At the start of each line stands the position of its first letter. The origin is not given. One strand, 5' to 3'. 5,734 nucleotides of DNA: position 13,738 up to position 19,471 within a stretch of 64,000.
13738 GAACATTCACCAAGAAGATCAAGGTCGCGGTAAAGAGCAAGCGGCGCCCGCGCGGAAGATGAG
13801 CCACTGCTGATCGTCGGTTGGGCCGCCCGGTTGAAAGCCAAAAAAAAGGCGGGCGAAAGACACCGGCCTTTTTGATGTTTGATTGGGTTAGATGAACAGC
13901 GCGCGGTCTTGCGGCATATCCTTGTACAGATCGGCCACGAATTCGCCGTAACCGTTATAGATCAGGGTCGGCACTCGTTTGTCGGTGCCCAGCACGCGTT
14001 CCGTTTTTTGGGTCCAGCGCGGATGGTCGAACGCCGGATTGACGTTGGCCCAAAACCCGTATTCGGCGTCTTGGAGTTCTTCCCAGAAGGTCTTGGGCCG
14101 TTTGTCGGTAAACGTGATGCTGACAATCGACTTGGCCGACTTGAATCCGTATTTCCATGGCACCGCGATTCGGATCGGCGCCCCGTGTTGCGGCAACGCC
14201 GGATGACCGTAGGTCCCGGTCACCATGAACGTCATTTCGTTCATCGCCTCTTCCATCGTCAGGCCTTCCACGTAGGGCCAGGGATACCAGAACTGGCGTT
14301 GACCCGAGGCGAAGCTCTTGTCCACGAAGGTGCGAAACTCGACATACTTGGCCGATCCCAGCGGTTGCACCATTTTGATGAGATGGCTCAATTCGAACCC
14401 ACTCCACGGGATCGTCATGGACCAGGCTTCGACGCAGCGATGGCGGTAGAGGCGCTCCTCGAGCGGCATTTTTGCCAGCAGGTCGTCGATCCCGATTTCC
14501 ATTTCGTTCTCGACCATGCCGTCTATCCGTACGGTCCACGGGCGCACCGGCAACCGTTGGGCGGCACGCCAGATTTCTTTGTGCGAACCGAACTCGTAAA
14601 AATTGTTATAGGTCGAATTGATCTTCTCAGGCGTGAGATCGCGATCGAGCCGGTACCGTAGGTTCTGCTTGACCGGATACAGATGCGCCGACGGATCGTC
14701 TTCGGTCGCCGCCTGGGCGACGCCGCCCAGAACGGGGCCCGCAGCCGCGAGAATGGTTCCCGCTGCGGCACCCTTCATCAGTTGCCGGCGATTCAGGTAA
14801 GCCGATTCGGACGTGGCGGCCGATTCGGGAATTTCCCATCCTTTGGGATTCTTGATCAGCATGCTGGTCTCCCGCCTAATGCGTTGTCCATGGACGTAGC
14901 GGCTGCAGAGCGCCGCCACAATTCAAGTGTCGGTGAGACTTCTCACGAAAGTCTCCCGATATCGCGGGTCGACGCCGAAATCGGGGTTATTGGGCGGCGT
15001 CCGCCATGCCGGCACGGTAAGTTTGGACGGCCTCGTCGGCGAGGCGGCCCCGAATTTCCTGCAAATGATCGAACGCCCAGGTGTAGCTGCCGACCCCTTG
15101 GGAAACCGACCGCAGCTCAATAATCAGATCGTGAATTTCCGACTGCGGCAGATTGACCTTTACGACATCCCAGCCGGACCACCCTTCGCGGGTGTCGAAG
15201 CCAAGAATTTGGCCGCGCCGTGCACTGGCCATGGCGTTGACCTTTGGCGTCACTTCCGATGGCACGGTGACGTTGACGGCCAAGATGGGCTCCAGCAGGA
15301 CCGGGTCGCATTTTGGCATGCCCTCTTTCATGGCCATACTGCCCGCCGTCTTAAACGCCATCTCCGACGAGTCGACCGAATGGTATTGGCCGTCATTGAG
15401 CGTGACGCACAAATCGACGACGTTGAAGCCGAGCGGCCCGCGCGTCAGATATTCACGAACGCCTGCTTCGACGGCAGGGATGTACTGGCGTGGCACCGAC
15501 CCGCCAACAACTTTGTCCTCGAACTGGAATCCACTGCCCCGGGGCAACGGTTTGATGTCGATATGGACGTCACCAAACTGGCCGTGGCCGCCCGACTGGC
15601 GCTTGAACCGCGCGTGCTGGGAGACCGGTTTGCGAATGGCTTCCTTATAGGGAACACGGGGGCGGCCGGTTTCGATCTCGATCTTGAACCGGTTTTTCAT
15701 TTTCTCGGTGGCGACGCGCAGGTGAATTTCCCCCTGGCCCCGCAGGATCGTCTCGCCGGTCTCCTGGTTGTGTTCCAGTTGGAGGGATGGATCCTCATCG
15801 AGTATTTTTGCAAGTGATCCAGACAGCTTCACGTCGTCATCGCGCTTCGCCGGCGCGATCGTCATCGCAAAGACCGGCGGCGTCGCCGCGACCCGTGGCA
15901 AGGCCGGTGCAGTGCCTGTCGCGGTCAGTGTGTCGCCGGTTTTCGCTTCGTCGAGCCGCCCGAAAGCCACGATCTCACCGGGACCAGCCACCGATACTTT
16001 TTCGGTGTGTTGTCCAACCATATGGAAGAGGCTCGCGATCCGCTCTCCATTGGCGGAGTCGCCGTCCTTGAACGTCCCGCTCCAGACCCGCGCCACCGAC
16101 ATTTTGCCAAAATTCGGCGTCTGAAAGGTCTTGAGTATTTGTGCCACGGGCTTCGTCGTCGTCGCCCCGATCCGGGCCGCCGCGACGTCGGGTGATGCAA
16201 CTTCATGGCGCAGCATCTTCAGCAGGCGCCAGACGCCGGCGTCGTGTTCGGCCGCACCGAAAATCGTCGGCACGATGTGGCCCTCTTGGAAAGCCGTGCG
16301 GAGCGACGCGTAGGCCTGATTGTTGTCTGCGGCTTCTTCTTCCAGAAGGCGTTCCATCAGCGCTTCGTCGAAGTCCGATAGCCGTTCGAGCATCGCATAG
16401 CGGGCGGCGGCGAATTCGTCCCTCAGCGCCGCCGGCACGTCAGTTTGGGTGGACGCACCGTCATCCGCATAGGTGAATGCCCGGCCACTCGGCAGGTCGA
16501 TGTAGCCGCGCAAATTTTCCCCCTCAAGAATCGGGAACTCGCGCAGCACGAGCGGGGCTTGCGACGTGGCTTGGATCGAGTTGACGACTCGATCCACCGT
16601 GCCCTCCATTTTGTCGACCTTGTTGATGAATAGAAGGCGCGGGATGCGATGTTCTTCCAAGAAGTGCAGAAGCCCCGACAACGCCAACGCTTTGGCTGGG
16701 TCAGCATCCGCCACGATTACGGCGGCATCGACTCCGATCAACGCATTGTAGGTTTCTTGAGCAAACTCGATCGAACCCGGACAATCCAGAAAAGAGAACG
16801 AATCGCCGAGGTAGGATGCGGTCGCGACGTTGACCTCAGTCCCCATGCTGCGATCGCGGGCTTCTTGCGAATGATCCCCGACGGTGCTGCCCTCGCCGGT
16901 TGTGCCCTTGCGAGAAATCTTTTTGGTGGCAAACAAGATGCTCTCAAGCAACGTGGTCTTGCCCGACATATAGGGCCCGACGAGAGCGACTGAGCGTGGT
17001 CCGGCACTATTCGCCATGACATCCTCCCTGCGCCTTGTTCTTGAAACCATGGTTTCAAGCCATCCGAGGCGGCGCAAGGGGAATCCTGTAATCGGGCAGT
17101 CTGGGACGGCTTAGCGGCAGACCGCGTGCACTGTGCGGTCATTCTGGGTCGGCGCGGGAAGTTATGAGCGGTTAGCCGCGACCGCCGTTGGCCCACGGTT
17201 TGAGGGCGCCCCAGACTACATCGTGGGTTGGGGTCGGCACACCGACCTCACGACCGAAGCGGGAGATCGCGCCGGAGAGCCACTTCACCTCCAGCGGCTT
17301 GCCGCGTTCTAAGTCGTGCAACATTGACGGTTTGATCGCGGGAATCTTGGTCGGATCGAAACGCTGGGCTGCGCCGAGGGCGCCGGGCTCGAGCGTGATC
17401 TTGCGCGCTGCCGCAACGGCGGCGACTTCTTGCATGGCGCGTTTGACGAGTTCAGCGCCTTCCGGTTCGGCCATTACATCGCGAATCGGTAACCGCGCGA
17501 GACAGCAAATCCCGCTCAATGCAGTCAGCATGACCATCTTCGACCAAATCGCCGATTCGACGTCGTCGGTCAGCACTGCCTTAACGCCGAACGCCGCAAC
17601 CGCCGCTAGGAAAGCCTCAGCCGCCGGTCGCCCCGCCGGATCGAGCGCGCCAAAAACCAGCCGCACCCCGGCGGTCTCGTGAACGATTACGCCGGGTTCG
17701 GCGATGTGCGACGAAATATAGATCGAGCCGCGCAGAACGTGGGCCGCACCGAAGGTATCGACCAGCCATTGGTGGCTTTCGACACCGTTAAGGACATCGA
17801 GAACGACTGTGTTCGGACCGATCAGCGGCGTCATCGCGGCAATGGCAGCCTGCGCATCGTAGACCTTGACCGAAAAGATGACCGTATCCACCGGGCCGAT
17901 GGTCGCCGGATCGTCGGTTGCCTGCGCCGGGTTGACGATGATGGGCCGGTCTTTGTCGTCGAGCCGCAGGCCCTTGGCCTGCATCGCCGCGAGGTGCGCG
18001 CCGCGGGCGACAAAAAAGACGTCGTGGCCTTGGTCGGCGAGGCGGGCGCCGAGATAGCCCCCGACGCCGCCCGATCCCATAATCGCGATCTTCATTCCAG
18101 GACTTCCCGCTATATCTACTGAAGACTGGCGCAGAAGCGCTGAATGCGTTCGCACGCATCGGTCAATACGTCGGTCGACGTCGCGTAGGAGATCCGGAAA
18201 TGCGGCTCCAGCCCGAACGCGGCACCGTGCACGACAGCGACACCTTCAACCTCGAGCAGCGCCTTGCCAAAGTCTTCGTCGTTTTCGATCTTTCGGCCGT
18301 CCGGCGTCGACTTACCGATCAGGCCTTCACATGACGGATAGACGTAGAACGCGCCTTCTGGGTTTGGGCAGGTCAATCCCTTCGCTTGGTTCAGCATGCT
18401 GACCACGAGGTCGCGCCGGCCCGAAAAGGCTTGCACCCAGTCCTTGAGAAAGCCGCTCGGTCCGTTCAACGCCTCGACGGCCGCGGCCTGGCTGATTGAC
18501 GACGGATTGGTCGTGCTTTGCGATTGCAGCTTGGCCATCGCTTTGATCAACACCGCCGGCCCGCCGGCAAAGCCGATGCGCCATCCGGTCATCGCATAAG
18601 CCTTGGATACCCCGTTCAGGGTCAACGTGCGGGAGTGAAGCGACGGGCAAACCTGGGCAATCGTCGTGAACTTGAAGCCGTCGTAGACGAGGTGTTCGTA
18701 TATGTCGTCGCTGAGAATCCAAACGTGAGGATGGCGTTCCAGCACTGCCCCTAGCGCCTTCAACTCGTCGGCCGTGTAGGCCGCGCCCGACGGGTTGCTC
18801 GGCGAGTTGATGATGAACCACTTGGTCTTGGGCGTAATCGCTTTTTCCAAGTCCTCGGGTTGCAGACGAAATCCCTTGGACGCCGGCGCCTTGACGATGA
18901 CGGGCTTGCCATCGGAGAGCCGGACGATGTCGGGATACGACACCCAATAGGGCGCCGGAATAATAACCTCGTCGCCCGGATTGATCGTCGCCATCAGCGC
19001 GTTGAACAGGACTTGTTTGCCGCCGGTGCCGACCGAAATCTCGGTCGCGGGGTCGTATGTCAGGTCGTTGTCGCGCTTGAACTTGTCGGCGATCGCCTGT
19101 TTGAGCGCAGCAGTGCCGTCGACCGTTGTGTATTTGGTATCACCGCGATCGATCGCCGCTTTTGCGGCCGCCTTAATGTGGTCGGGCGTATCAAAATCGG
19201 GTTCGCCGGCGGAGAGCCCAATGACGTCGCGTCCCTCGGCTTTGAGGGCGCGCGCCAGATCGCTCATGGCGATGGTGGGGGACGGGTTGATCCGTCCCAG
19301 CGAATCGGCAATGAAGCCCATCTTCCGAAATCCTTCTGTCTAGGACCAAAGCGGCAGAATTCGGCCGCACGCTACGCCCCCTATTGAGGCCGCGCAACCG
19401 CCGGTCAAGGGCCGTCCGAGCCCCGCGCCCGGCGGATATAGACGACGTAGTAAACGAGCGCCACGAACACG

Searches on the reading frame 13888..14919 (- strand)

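Call 44: search_protein_families(library=pfam, proteins=[window:13888-14919:-], max_evalue=0.000001)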
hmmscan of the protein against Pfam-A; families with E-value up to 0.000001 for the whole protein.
window:13888-14919:- (343 aa): 1 family
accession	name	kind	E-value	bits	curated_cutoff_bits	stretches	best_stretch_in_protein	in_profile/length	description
PF00174.25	Oxidored_molyb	-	1.4e-30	106.5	24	1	126-279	10-169/169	Oxidoreductase molybdopterin binding domain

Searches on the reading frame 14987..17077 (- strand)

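Call 44: search_protein_families(library=pfam, proteins=[window:14987-17077:-], max_evalue=0.000001)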
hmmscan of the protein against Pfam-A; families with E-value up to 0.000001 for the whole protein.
window:14987-17077:- (696 aa): 5 families
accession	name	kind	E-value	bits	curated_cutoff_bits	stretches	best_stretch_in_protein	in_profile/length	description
PF03764.24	EFG_IV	-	4.6e-42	143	24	1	473-590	1-120/121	Elongation factor G, domain IV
PF00009.33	GTP_EFTU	-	3.6e-27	95.6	26.5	1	28-291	4-184/188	Elongation factor Tu GTP binding domain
PF14492.12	EFG_III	-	2.6e-24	85.5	27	1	400-471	3-74/75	Elongation Factor G, domain III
PF00679.30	EFG_C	-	1.4e-18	67.2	27.9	1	593-682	1-88/89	Elongation factor G C-terminus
PF22042.2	EF-G_D2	-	2.7e-09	37.5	27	1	314-386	6-83/84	Elongation factor G domain 2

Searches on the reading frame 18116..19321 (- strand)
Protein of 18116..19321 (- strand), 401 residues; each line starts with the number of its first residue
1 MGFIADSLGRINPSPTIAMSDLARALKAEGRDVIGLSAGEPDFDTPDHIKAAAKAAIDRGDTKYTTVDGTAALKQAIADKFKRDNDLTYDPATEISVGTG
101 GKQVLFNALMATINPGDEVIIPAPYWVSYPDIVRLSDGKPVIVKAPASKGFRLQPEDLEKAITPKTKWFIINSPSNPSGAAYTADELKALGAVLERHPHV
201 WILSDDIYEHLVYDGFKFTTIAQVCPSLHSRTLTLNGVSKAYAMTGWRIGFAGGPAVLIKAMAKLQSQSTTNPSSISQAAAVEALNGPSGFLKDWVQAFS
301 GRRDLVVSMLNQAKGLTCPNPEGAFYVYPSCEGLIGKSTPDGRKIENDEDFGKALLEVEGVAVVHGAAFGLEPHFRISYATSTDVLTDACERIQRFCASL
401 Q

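Call 42: find_encoding_contigs(protein=window:18116-19321:-, flank=10000, max_places=1)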
Protein window:18116-19321:- (401 aa): 5 contigs read that carry it; 1 place shown.
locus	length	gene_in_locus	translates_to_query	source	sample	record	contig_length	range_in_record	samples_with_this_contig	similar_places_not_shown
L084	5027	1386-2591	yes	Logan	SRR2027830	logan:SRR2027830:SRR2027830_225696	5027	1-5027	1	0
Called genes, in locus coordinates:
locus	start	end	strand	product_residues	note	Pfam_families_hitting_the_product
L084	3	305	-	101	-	?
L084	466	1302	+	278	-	PF01226:Form_Nir_trans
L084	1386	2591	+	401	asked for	PF00155:Aminotran_1_2, PF01041:DegT_DnrJ_EryC1 (weak)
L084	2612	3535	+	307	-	PF02558:ApbA, PF03807:F420_oxidored (weak), PF08546:ApbA_C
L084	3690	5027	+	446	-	?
